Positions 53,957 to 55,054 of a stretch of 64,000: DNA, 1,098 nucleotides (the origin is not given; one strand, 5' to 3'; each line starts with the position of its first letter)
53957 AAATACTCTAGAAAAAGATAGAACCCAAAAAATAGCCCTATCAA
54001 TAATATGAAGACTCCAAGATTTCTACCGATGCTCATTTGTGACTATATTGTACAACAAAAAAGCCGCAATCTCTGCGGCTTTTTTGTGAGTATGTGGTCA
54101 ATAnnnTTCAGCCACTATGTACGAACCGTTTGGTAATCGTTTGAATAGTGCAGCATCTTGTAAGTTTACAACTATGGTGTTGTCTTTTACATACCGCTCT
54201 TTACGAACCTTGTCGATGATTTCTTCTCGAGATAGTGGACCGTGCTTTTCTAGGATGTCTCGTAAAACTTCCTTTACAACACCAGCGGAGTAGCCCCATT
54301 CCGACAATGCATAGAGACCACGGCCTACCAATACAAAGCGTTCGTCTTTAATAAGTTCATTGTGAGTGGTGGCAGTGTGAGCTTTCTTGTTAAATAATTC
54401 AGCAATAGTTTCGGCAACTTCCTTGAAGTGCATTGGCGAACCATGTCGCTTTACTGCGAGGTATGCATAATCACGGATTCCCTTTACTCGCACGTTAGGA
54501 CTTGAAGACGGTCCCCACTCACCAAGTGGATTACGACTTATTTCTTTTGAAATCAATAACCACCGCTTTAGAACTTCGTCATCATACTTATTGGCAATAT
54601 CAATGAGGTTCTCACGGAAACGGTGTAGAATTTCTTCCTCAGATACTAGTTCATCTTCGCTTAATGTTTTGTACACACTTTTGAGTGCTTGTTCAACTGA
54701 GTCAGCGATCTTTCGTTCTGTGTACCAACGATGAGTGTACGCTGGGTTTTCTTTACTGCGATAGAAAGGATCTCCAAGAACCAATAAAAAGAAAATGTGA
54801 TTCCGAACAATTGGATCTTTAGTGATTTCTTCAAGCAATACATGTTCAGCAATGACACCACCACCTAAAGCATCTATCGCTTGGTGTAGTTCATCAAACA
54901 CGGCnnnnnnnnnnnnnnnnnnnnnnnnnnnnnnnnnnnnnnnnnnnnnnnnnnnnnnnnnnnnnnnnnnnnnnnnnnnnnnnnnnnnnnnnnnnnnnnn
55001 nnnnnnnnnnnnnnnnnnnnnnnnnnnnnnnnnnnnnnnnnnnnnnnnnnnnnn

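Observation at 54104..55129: Unusual sigma70-region-4 HTH + HARE-HTH fusion protein between leuS and a 426-aa membrane protein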

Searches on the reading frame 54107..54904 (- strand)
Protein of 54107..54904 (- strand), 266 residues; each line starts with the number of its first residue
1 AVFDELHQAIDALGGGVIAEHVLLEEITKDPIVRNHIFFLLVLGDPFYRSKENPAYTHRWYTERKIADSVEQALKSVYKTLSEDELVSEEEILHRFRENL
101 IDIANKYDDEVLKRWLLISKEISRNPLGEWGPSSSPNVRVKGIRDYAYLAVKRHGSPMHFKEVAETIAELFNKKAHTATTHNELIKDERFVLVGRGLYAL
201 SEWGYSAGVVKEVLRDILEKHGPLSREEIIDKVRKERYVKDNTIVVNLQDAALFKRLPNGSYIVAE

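Call 80: search_dna_similar(query=window:54107-54904:-, collection=phages, mode=protein, max_evalue=0.001, max_rows=10)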
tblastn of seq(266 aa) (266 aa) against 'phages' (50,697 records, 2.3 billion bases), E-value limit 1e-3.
No match.

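Call 81: search_dna_similar(query=window:54107-54904:-, collection=plasmids, mode=protein, max_evalue=0.001, max_rows=10)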
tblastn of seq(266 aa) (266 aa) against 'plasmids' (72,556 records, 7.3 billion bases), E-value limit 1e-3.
Records with a match: 1; places in all: 1; records where one place covers at least 80% of the query: 0.
Best place of each record, by identity: <60% 1.
By first word of the organism name: Abditibacteriota 1.
By predicted mobility (MOB-suite, as given by PLSDB): non-mobilizable 1.
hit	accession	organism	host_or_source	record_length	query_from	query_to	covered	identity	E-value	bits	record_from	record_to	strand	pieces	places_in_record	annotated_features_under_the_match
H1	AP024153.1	Abditibacteriota bacterium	Acer palmatum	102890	141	262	46%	26.1%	1e-5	54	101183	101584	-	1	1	rpoD: RNA polymerase sigma factor RpoD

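Call 82: get_annotated_region(hit=H1, flank=4000)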
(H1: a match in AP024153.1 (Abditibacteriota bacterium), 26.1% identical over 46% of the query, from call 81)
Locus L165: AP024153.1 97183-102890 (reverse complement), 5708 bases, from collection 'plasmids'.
description: Abditibacteriota bacterium IAD-21 plasmid pIAD-21 DNA, complete sequence
organism: Abditibacteriota bacterium (NCBI taxid 2783868)
taxonomy: Bacteria; Abditibacteriota; ; ; ; ; Abditibacteriota bacterium
host: -; source: Acer palmatum; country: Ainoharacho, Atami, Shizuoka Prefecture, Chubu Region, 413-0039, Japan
typing (MOB-suite, as given by PLSDB): non-mobilizable
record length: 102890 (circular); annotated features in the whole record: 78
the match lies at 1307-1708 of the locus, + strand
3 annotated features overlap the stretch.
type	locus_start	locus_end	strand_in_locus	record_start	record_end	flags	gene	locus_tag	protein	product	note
CDS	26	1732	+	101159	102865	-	rpoD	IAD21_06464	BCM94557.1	RNA polymerase sigma factor RpoD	-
CDS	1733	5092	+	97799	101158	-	-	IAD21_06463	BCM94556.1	hypothetical protein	-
CDS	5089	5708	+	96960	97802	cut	-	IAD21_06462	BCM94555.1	hypothetical protein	-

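Call 83: search_protein_families(library=pfam, proteins=[L165:26-1732:+, L165:1733-5092:+], max_evalue=0.01)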
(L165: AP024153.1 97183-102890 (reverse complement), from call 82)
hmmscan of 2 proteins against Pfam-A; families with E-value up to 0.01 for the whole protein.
L165:26-1732:+ (568 aa): 1 family
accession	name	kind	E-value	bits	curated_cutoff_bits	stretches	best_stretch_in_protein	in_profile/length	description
PF04545.22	Sigma70_r4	-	1.9e-11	43.7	24.1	1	227-274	7-49/50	Sigma-70, region 4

L165:1733-5092:+ (1119 aa): 3 families
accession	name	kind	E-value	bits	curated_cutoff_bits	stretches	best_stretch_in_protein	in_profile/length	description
PF07669.17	Eco57I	-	1.5e-22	80.9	25.3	1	562-846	2-166/171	Eco57I restriction-modification methylase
PF02384.22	N6_Mtase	-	2.2e-09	37.5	20.4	0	510-584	49-101/311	N-6 DNA Methylase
PF20473.4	MmeI_Mtase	-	1e-08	35.1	27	1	503-584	15-86/259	MmeI, DNA-methyltransferase domain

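Call 85: search_protein_families(library=padloc, proteins=[L165:26-1732:+], max_evalue=0.01)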
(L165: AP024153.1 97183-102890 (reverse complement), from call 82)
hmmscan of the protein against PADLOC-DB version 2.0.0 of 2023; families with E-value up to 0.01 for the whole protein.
L165:26-1732:+ (568 aa): 1 family
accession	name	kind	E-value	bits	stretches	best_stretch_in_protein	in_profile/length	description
PDLC02203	MzaA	-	0.00023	17.6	1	229-276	612-658/683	-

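Call 107: find_homologous_proteins(query=L165:26-1732:+, max_evalue=0.001)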
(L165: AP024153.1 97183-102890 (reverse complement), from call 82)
Query L165:26-1732:+ (568 aa): 10 proteins with E <= 0.001 among 8000 candidates.
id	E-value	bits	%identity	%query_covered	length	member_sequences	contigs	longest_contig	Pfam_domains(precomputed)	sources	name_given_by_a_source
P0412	0.0e+0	1315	100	100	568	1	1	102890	PF04545.23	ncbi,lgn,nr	ncbi:RNA polymerase sigma factor RpoD (plasmid) [Abditibacteriota bacterium]|nr:RNA polymerase sigma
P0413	4.2e-187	641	55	97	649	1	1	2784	PF03118.22,PF04545.23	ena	-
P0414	1.3e-132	462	42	100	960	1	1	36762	PF03118.22,PF04545.23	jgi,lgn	jgi:hypothetical protein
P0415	9.9e-111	389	40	70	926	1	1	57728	PF03118.22,PF04545.23,PF05066.20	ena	-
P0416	1.3e-109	386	39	69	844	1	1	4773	PF03118.22,PF16007.12,PF04545.23,PF05066.20,PF25318.2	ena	-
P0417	4.0e-93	331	46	70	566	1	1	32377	PF03118.22,PF04545.23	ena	-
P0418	4.5e-14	70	26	59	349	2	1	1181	PF04545.23,PF05066.20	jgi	jgi:DNA-directed RNA polymerase delta subunit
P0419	1.9e-4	38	52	10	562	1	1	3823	PF04545.23,PF00140.26,PF04542.21,PF04539.23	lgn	-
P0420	2.8e-4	38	53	11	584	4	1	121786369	PF04545.23,PF04542.21,PF04539.23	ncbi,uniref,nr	ncbi:hypothetical protein E3N88_02168 [Mikania micrantha]|uniref:RNA polymerase sigma-70 domain-cont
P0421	4.5e-4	37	26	58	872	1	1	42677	PF03118.22,PF04545.23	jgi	jgi:hypothetical protein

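Call 108: search_protein_families(library=pfam, proteins=[P0413, P0414, P0415, P0416, P0417, P0421, P0418], max_evalue=0.001)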
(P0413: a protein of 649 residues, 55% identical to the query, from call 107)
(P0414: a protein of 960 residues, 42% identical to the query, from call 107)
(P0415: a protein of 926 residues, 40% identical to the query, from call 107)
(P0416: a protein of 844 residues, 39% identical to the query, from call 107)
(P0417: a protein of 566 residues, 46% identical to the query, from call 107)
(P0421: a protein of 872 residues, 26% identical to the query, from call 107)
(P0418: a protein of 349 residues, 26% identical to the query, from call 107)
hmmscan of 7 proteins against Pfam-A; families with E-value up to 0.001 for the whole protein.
P0413 (649 aa): 3 families
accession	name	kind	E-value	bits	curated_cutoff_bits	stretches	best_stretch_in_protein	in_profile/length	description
PF03118.21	RNA_pol_A_CTD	-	8.7e-15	54.6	23.8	1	24-79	11-66/67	Bacterial RNA polymerase, alpha chain C terminal domain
PF04545.22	Sigma70_r4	-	3.3e-09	36.5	24.1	1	310-356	9-50/50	Sigma-70, region 4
PF05066.19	HARE-HTH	-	3.3e-05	24.6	25.9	0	512-574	4-71/71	HB1, ASXL, restriction endonuclease HTH domain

P0414 (960 aa): 2 families
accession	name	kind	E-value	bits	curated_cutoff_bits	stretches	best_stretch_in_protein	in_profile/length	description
PF03118.21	RNA_pol_A_CTD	-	2.1e-15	56.6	23.8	1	306-363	9-66/67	Bacterial RNA polymerase, alpha chain C terminal domain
PF04545.22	Sigma70_r4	-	1.3e-09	37.9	24.1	1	596-642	9-50/50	Sigma-70, region 4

P0415 (926 aa): 3 families
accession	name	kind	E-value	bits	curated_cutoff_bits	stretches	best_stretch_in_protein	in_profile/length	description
PF03118.21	RNA_pol_A_CTD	-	1e-41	140.9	23.8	3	176-236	7-67/67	Bacterial RNA polymerase, alpha chain C terminal domain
PF05066.19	HARE-HTH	-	9.2e-11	42.4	25.9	0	787-851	2-71/71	HB1, ASXL, restriction endonuclease HTH domain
PF04545.22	Sigma70_r4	-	2.2e-10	40.3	24.1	1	435-481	7-48/50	Sigma-70, region 4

P0416 (844 aa): 6 families
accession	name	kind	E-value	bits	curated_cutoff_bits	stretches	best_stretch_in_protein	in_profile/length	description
PF03118.21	RNA_pol_A_CTD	-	5.8e-41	138.5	23.8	3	114-174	6-66/67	Bacterial RNA polymerase, alpha chain C terminal domain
PF05066.19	HARE-HTH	-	7.6e-15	55.5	25.9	1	705-769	2-71/71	HB1, ASXL, restriction endonuclease HTH domain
PF04545.22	Sigma70_r4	-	9.4e-10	38.3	24.1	1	353-400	7-49/50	Sigma-70, region 4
PF16007.11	DUF4777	-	6e-07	30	34.4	0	783-813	5-34/66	Domain of unknown function (DUF4777)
PF25318.1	WH_GDS1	-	1.9e-05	25.1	27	0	785-813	12-40/95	GDS1 winged helix domain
PF02186.21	TFIIE_beta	-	9.3e-05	23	28.1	0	781-808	2-28/66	TFIIE beta subunit core domain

P0417 (566 aa): 3 families
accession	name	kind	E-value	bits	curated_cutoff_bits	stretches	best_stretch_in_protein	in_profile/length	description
PF03118.21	RNA_pol_A_CTD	-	4.9e-16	58.7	23.8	1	47-101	10-64/67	Bacterial RNA polymerase, alpha chain C terminal domain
PF04545.22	Sigma70_r4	-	2.8e-07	30.4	24.1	1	220-272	6-49/50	Sigma-70, region 4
PF05066.19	HARE-HTH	-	0.00075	20.3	25.9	0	427-491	2-71/71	HB1, ASXL, restriction endonuclease HTH domain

P0421 (872 aa): 2 families
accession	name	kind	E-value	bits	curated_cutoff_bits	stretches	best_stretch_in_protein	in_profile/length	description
PF04545.22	Sigma70_r4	-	1.7e-09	37.5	24.1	1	341-370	20-49/50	Sigma-70, region 4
PF03118.21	RNA_pol_A_CTD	-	8.7e-07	29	23.8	1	219-271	13-65/67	Bacterial RNA polymerase, alpha chain C terminal domain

P0418 (349 aa): 2 families
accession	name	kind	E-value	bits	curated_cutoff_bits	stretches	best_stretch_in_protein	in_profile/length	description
PF04545.22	Sigma70_r4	-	3.6e-13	49.2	24.1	1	18-68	2-48/50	Sigma-70, region 4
PF05066.19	HARE-HTH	-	4.1e-12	46.8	25.9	1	222-284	3-71/71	HB1, ASXL, restriction endonuclease HTH domain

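Call 109: find_encoding_contigs(protein=P0415, flank=6000, max_places=1)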
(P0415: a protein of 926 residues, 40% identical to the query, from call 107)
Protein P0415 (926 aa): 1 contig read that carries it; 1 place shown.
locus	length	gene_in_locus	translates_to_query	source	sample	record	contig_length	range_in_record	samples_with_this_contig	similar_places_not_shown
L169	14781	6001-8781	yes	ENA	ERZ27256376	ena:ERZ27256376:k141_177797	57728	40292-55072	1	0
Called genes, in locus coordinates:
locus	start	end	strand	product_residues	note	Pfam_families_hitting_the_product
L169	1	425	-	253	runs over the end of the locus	PF01555:N6_N4_Mtase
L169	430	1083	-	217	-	PF01596:Methyltransf_3, PF01135:PCMT, PF13578:Methyltransf_24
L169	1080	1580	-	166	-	PF01451:LMWPc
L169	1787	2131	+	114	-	PF01329:Pterin_4a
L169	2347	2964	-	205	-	PF02525:Flavodoxin_2, PF03358:FMN_red, PF00258:Flavodoxin_1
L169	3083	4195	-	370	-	PF01408:GFO_IDH_MocA, PF03807:F420_oxidored (weak), PF02894:GFO_IDH_MocA_C, PF22725:GFO_IDH_MocA_C3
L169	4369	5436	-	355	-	PF00072:Response_reg (weak), PF13487:HD_5, PF01966:HD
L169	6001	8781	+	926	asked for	PF03118:RNA_pol_A_CTD, PF04545:Sigma70_r4, PF05066:HARE-HTH (faint)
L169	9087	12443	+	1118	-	PF02384:N6_Mtase (faint), PF20473:MmeI_Mtase, PF07669:Eco57I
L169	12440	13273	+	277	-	PF13182:DUF4007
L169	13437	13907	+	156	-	-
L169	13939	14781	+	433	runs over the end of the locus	PF13173:AAA_14, PF13635:DUF4143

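Call 110: find_encoding_contigs(protein=P0414, flank=6000, max_places=1)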
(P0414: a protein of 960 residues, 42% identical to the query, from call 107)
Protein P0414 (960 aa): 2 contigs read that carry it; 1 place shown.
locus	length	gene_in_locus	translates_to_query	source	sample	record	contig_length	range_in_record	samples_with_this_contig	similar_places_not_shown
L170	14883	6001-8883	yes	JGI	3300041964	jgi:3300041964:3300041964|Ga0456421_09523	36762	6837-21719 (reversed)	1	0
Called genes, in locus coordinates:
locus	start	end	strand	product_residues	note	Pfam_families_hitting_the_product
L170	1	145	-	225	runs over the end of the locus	-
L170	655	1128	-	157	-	PF04972:BON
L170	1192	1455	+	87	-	PF13358:DDE_3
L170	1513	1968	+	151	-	PF10609:ParA, PF00142:Fer4_NifH (weak), PF01656:CbiA, PF09140:MipZ, PF13614:AAA_31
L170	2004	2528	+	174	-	-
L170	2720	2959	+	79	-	PF17762:HTH_ParB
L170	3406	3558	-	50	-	-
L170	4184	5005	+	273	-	PF10134:RPA, PF07042:TrfA (weak)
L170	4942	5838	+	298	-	-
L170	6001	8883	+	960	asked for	PF03118:RNA_pol_A_CTD, PF04545:Sigma70_r4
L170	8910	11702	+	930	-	PF02384:N6_Mtase (faint), PF20473:MmeI_Mtase (weak), PF07669:Eco57I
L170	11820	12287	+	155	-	-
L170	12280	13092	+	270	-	PF13182:DUF4007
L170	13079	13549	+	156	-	-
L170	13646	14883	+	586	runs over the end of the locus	-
